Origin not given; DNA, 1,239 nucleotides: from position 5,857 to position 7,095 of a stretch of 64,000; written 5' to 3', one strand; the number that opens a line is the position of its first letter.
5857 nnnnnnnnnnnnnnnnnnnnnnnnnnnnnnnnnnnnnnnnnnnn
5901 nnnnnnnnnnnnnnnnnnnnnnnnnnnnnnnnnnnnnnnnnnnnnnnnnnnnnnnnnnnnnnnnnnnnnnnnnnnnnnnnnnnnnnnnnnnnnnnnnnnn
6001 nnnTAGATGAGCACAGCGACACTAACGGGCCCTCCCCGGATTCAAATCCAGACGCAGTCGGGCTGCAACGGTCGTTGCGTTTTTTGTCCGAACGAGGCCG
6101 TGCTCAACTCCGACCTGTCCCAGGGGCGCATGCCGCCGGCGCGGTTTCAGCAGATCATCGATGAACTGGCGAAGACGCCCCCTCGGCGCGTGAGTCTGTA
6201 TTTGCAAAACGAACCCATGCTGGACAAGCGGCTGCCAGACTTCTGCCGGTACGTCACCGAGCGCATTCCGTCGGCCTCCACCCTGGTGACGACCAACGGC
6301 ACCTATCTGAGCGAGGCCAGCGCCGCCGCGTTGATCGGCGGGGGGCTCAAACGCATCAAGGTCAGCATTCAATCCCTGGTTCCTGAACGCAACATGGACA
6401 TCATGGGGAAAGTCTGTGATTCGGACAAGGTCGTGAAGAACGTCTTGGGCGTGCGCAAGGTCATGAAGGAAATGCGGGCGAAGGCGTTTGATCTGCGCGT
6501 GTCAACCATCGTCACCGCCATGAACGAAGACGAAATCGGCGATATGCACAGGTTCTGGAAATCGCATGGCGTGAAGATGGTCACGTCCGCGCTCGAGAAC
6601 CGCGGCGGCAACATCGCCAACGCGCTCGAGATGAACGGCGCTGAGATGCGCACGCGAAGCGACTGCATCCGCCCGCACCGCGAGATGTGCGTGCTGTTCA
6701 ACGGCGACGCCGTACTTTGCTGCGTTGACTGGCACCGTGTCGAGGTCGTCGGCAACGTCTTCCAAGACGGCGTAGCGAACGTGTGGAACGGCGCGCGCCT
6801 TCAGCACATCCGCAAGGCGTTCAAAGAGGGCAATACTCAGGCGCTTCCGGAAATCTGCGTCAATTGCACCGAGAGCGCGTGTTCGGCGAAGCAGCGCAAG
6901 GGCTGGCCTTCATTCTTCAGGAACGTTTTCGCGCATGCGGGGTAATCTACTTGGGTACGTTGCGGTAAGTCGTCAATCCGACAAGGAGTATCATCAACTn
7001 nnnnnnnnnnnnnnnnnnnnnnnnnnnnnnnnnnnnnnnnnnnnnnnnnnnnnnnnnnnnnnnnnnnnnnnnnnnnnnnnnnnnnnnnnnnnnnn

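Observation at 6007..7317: Radical SAM/SPASM enzyme followed by two tandem small ORFs, each with a Shine-Dalgarno site: candidate RiPP-like or novel peptide-modification locus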

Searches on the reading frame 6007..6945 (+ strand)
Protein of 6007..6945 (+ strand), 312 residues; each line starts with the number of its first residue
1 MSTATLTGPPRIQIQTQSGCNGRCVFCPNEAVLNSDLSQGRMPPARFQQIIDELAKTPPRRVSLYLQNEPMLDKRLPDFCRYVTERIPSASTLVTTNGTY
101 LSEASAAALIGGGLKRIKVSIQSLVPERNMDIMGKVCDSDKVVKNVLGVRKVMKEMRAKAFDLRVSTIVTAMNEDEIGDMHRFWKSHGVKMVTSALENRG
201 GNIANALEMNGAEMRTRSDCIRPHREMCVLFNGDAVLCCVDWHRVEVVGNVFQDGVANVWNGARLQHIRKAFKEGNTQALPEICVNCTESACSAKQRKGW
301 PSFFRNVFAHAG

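Call 4: search_protein_families(library=pfam, proteins=[window:6007-6945:+], max_evalue=1)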
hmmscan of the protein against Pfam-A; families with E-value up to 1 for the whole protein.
window:6007-6945:+ (312 aa): 3 families
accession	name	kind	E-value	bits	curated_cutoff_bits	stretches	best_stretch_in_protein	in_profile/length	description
PF04055.27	Radical_SAM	-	1e-14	55.5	29.5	1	15-153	2-141/166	Radical SAM superfamily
PF13186.11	SPASM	-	2.1e-11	44.4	21.5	1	220-288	1-67/67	Iron-sulfur cluster-binding domain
PF13353.11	Fer4_12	-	0.0048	17.6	22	1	18-107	13-100/137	4Fe-4S single cluster domain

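Call 5: search_protein_families(library=ncbifam, proteins=[window:6007-6945:+], max_evalue=1)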
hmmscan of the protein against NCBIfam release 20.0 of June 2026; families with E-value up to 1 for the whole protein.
window:6007-6945:+ (312 aa): 28 families (the best 25 are shown)
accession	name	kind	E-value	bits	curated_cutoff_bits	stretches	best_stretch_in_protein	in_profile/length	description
TIGR04321.1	spiroSPASM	subfamily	1.3e-21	76.9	250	1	7-289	228-504/510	spiro-SPASM protein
TIGR04311.1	rSAM_Geo_metal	subfamily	1.3e-17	64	400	2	9-192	2-182/423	radical SAM/SPASM family putative metalloenzyme maturase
TIGR04317.1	W_rSAM_matur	equivalog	2.6e-16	59.7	380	1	12-192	6-179/349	tungsten cofactor oxidoreductase radical SAM maturase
NF038332.1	rSAM_rare_HxsC4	exception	4.5e-16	58.9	500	1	10-193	14-190/335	radical SAM protein HxsC4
TIGR02666.1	moaA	equivalog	1.2e-15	57.3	284.05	1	18-191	18-187/336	GTP 3',8-cyclase MoaA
NF001199.0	PRK00164.2-1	equivalog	7.6e-15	54.8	231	1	12-189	14-180/308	GTP 3',8-cyclase MoaA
TIGR02668.1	moaA_archaeal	equivalog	1.5e-13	50.4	325.25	1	12-189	12-179/303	GTP 3',8-cyclase MoaA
TIGR04055.1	rSAM_NirJ2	equivalog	9.1e-10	38.6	500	1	15-184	5-161/326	putative heme d1 biosynthesis radical SAM protein NirJ2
NF038283.1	viperin_w_prok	equivalog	3.1e-09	36.4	180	1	18-184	10-175/281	viperin family antiviral radical SAM protein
TIGR04133.1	rSAM_w_lipo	hypoth_equivalog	4.6e-09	35.7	425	1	20-227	34-234/350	TIGR04133 family radical SAM/SPASM protein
TIGR04347.1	pseudo_SAM_Halo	equivalog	7.8e-09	35.3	525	1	15-150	43-172/390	TIGR04347 family pseudo-SAM/SPASM protein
NF033640.1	N_Twi_rSAM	subfamily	2.4e-08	33.5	170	2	220-290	5-72/398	twitch domain-containing radical SAM protein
TIGR04545.1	rSAM_ahbD_hemeb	equivalog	4.3e-08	33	500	1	17-186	7-164/339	heme b synthase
NF050035.1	rSAM_WgK_link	exception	6.9e-08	31.9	650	1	9-180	8-164/367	radical SAM/SPASM peptide maturase WgkB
TIGR03962.1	mycofact_rSAM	equivalog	9.5e-08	31.6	265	1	15-218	17-209/339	mycofactocin radical SAM maturase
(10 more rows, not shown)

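Call 6: find_homologous_proteins(query=window:6007-6945:+, max_evalue=0.00001)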
Query window:6007-6945:+ (312 aa): 166 proteins with E <= 0.00001 among 793 candidates; the best 120 are listed.
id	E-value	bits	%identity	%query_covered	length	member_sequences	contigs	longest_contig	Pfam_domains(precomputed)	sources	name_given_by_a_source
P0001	3.9e-196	668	94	100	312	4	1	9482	PF13186.12,PF04055.28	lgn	-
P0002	3.2e-154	531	73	100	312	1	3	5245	PF13186.12,PF04055.28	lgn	-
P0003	1.0e-151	522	73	100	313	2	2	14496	PF13186.12,PF04055.28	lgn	-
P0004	4.6e-150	517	73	99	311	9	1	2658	PF13186.12,PF04055.28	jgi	jgi:MoaA/NifB/PqqE/SkfB family radical SAM enzyme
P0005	2.8e-148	511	71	97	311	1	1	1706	PF13186.12,PF04055.28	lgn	-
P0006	1.6e-143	495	70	100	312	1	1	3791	PF13186.12,PF04055.28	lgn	-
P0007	5.1e-143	494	68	100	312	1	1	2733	PF13186.12,PF04055.28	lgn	-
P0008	2.0e-139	482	67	100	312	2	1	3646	PF13186.12,PF04055.28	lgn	-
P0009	7.8e-134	464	71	92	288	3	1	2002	PF13186.12,PF04055.28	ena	-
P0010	3.8e-131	455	65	99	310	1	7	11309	PF13186.12,PF04055.28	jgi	jgi:MoaA/NifB/PqqE/SkfB family radical SAM enzyme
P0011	1.1e-129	450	64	99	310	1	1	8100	PF13186.12,PF04055.28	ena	-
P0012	9.6e-129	447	64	99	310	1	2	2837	PF13186.12,PF04055.28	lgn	-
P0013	2.0e-128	446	63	99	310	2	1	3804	PF13186.12,PF04055.28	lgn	-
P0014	1.1e-127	443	64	99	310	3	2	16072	PF13186.12,PF04055.28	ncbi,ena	-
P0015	2.9e-124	432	61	100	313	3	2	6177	PF13186.12,PF04055.28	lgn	-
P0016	4.7e-124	432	69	87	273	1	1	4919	PF13186.12,PF04055.28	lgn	-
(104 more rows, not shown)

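Call 7: find_related_loci(query=window:6007-6945:+, collection=genome_contigs, flank=6000)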
Query window:6007-6945:+ (312 aa) in genome_contigs; peptide patterns used: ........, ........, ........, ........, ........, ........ (x = any residue, [..] = any of these).
43 stretches matched a pattern; 14 encode a relative of the query (tblastn E <= 1e-3); 14 distinct loci.
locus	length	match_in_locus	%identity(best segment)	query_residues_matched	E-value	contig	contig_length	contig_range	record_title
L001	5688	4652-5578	72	1-309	5e-159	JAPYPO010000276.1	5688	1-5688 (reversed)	MAG: Candidatus Hydrogenedentota bacterium isolate PW10.concoct.19 PW10_15473_length_5688_cov_7.476123, whole genome sho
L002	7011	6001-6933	69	1-311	6e-147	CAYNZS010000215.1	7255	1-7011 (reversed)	MAG TPA_asm: uncultured Nitrospirales bacterium isolate SRP308112_co1_423 genome assembly, contig: NODE_20236_length_725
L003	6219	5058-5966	63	5-309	3e-130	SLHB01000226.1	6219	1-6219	MAG: Candidatus Hydrogenedentota bacterium isolate CSSed165cm_129 CSSed16-5cm-60258, whole genome shotgun sequence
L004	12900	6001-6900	61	8-309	1e-126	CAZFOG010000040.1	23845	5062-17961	MAG TPA_asm: uncultured Nitrospiraceae bacterium isolate SRP192927_co6_479 genome assembly, contig: NODE_4343_length_238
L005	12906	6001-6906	62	5-304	2e-126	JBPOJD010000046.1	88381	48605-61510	MAG: Candidatus Hydrogenedentota bacterium isolate MAG_4141 c_000000608807, whole genome shotgun sequence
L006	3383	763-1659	60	8-308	6e-128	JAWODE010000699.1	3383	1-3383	MAG: Candidatus Hydrogenedentota bacterium isolate BLK5-2.bin.115 k191_797165, whole genome shotgun sequence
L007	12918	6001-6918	60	1-302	1e-117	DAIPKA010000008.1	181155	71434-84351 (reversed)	MAG TPA_asm: Candidatus Hydrogenedentota bacterium isolate CTOTU18300 NODE_53_length_181155_cov_23.881397, whole genome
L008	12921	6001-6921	56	1-305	8e-108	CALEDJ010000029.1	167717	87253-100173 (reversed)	MAG: uncultured bacterium isolate N1_Bin_MAXBIN__043_1 genome assembly, contig: c_000000934804, whole genome shotgun seq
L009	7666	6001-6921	56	1-305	4e-106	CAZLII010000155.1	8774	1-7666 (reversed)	MAG TPA_asm: uncultured Nitrospirales bacterium isolate binchicken_co168_237 genome assembly, contig: NODE_13020_length_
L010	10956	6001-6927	50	1-309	2e-105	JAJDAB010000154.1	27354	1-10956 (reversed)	MAG: Candidatus Hydrogenedentota bacterium isolate OFTM269 OFTM269_153, whole genome shotgun sequence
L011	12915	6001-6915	54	1-307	9e-102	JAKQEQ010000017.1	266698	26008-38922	MAG: Candidatus Hydrogenedentota bacterium isolate USDE_maxbin.110 k141_1879083, whole genome shotgun sequence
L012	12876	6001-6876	30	9-294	3e-42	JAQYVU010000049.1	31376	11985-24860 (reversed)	MAG: Desulfococcaceae bacterium isolate SF_100_bin68 SF_100_bin.68.orig_100_contig-145_2680, whole genome shotgun sequen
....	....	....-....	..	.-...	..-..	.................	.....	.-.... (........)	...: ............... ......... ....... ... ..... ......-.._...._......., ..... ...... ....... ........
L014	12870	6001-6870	29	9-288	4e-28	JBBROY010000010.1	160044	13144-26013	MAG: Gemmatimonadales bacterium isolate La1_metabat2.359 LA1C_B2.359_k141_1890015L_160044_cov_23.2804, whole genome shot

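Call 9: find_encoding_contigs(protein=P0001, flank=6000, max_places=4)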
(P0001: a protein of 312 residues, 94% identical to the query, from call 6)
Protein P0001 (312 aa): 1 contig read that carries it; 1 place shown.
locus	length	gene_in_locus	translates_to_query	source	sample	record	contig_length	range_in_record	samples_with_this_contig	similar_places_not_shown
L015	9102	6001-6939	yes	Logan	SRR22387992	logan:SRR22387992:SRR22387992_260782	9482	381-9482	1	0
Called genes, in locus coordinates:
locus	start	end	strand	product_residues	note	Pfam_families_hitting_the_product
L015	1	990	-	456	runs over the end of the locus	?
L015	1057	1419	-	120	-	PF07883:Cupin_2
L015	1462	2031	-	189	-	-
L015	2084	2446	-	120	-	-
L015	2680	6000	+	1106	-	PF05170:AsmA (faint), PF13116:YhdP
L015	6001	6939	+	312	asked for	PF04055:Radical_SAM, PF13186:SPASM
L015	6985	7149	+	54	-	-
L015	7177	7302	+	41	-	-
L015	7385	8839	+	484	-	PF04909:Amidohydro_2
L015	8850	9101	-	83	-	?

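Call 10: find_encoding_contigs(protein=P0003, flank=6000, max_places=4)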
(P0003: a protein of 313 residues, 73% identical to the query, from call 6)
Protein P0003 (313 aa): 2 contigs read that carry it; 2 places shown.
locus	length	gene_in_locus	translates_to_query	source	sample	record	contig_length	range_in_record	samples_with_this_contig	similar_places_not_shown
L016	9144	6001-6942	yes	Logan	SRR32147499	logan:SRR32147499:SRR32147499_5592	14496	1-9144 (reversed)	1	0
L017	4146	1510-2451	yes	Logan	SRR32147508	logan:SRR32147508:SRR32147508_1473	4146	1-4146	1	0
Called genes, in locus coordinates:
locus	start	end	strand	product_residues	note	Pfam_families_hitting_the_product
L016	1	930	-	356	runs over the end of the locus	PF13859:BNR_3 (weak), PF13088:BNR_2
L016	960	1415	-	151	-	PF07681:DoxX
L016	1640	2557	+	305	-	PF14243:R2K_3 (weak), PF08443:RimK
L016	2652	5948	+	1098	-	PF13116:YhdP, PF05170:AsmA (weak)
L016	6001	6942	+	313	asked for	PF04055:Radical_SAM, PF13186:SPASM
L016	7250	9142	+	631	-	?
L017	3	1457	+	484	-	?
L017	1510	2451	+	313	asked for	PF04055:Radical_SAM, PF13186:SPASM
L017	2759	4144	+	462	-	?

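Call 11: find_encoding_contigs(protein=P0002, flank=6000, max_places=4)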
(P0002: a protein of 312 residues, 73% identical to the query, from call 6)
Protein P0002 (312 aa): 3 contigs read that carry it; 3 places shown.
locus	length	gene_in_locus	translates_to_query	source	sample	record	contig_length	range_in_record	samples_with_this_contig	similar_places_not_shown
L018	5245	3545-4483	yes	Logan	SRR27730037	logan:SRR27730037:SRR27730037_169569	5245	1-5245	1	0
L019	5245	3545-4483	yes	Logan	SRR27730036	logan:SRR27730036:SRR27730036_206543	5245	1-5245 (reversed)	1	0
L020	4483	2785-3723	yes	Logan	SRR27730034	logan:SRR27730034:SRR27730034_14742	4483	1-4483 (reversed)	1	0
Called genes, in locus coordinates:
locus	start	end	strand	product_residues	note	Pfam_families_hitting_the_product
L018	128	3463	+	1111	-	PF05170:AsmA (faint), PF13116:YhdP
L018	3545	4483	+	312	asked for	PF04055:Radical_SAM, PF13186:SPASM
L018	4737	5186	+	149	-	-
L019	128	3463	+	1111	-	PF05170:AsmA (faint), PF13116:YhdP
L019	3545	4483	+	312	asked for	PF04055:Radical_SAM, PF13186:SPASM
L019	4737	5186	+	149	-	-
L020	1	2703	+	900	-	?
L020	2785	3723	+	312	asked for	PF04055:Radical_SAM, PF13186:SPASM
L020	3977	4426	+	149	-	-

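Call 17: find_related_loci(query=A1, collection=metagenome_contigs, flank=7000)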
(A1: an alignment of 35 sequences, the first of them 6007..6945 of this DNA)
Query A1 (312 aa) in metagenome_contigs; peptide patterns used: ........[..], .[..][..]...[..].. (x = any residue, [..] = any of these).
573 stretches matched a pattern; 491 encode a relative of the query (tblastn E <= 1e-3); the best 80 are kept; 80 distinct loci.
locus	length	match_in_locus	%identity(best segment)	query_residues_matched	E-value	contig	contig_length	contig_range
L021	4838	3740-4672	69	1-311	2e-148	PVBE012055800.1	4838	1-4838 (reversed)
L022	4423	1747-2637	64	4-299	6e-129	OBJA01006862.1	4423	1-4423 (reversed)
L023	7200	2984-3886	61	1-303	3e-126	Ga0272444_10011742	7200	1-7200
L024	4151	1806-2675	62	8-299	1e-125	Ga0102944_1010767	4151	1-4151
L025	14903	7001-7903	58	6-312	6e-121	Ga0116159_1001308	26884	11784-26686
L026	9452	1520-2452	57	1-311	1e-117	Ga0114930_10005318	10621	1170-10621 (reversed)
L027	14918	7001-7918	60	1-302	4e-117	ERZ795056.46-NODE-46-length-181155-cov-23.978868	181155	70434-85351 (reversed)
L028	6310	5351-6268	58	1-305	8e-117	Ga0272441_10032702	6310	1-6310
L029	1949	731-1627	57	1-299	7e-124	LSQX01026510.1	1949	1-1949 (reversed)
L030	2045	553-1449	56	8-309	1e-121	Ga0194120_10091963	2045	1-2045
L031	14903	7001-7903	54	6-309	3e-114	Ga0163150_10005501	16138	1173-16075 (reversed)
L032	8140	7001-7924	57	8-308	3e-114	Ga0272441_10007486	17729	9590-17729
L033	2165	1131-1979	60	7-289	8e-119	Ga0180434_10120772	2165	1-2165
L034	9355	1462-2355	55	1-300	6e-111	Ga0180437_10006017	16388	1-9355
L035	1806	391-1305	56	8-312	8e-118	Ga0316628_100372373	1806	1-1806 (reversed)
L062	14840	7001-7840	37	6-287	4e-57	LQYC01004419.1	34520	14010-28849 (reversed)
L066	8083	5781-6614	39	9-287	4e-56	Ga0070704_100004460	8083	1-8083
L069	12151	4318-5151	38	9-287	6e-55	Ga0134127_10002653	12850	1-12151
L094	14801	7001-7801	37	9-276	1e-51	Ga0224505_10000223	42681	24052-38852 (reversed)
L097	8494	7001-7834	36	9-287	1e-51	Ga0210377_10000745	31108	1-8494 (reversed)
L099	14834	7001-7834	35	9-287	4e-51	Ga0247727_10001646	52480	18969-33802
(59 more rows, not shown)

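Call 33: predict_structure(alignment_id=A1)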
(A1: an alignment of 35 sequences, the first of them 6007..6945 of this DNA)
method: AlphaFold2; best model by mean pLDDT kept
length: 312 residues; sequences in the alignment: 35
mean_pLDDT: 84.2   pTM: 0.84
mean pLDDT of the five models: 84.2, 83.6, 82.4, 82.2, 81.6
residues with pLDDT >= 90: 172; 70-90: 78; 50-70: 41; < 50: 21
segments of 3 or more residues with pLDDT < 50: 291-306, 308-312
pLDDT, mean of each block of 10 residues (from residue 1): 89 85 59 69 96 97 84 93 98 93 97 96 91 85 98 97 92 89 97 78 68 71 90 85 77 97 94 90 76 44 45 41
secondary structure, 60 per line:
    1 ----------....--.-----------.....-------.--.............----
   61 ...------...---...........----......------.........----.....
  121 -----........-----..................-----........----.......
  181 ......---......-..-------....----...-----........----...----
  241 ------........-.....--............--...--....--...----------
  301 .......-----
elements in order: E11-14 H29-33 H44-56 E61-63 H76-86 E91-96 H103-111 E116-120 H126-133 H139-156 E162-169 H174-186 E190-195 H206-209 E214-216 H222-225 E226-229 E234-236 E247-250 H251-254 H256-260 H263-274 H282-285 E288-290 H301-307

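Call 35: search_solved_structures(query=A1, max_evalue=0.01)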
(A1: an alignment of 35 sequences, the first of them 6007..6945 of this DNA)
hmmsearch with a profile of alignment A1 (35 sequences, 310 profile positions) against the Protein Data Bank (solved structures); distinct sequences matched with E-value up to 0.01: 13.
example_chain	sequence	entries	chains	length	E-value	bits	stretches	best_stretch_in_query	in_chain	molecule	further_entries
4m7s_A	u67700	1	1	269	3.3e-28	102.2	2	12-141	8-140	BtrN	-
4m7t_A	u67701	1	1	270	4.2e-28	101.9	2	12-141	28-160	BtrN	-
8wm2_A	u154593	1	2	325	1e-09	41.4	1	18-123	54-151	Fe-S radical SAM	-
1tv7_A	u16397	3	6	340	2e-06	30.7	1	16-187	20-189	Molybdenum cofactor biosynthesis protein A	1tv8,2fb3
2fb2_A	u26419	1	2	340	2.3e-06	30.4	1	18-187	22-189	Molybdenum cofactor biosynthesis protein A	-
5v1q_A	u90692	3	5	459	0.00017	24.3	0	90-183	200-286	Radical SAM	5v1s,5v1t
9dfu_A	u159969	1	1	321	0.0012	21.6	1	19-174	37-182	Radical SAM core domain-containing protein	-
9dfn_A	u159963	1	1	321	0.0015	21.2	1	57-174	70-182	Radical SAM core domain-containing protein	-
8hzv_A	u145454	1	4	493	0.0018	21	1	19-167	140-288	Radical S-Adenosyl-L-methionine Enzyme DesII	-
8hzy_A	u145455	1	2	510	0.0019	20.9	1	19-167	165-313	DesII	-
7bi7_A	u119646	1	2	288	0.0037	19.9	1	10-135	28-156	FeMo cofactor biosynthesis protein NifB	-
7jmb_A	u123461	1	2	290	0.0038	19.9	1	10-135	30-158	Nitrogenase iron-molybdenum cofactor biosynthesis protein NifB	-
7jma_A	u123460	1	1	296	0.004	19.8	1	10-135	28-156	Nitrogenase iron-molybdenum cofactor biosynthesis protein NifB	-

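Call 36: search_solved_structures(query=window:6007-6942:+, max_evalue=0.01, show_alignments=2)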
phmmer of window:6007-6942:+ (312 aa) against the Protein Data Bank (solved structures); distinct sequences matched with E-value up to 0.01: 3.
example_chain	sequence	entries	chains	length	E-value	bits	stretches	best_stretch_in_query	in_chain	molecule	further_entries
4m7s_A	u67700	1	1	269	3.4e-22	82.3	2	12-126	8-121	BtrN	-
4m7t_A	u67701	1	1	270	3.9e-22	82.1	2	12-127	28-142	BtrN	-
8wm2_A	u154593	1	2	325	1.3e-06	31.1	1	18-123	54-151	Fe-S radical SAM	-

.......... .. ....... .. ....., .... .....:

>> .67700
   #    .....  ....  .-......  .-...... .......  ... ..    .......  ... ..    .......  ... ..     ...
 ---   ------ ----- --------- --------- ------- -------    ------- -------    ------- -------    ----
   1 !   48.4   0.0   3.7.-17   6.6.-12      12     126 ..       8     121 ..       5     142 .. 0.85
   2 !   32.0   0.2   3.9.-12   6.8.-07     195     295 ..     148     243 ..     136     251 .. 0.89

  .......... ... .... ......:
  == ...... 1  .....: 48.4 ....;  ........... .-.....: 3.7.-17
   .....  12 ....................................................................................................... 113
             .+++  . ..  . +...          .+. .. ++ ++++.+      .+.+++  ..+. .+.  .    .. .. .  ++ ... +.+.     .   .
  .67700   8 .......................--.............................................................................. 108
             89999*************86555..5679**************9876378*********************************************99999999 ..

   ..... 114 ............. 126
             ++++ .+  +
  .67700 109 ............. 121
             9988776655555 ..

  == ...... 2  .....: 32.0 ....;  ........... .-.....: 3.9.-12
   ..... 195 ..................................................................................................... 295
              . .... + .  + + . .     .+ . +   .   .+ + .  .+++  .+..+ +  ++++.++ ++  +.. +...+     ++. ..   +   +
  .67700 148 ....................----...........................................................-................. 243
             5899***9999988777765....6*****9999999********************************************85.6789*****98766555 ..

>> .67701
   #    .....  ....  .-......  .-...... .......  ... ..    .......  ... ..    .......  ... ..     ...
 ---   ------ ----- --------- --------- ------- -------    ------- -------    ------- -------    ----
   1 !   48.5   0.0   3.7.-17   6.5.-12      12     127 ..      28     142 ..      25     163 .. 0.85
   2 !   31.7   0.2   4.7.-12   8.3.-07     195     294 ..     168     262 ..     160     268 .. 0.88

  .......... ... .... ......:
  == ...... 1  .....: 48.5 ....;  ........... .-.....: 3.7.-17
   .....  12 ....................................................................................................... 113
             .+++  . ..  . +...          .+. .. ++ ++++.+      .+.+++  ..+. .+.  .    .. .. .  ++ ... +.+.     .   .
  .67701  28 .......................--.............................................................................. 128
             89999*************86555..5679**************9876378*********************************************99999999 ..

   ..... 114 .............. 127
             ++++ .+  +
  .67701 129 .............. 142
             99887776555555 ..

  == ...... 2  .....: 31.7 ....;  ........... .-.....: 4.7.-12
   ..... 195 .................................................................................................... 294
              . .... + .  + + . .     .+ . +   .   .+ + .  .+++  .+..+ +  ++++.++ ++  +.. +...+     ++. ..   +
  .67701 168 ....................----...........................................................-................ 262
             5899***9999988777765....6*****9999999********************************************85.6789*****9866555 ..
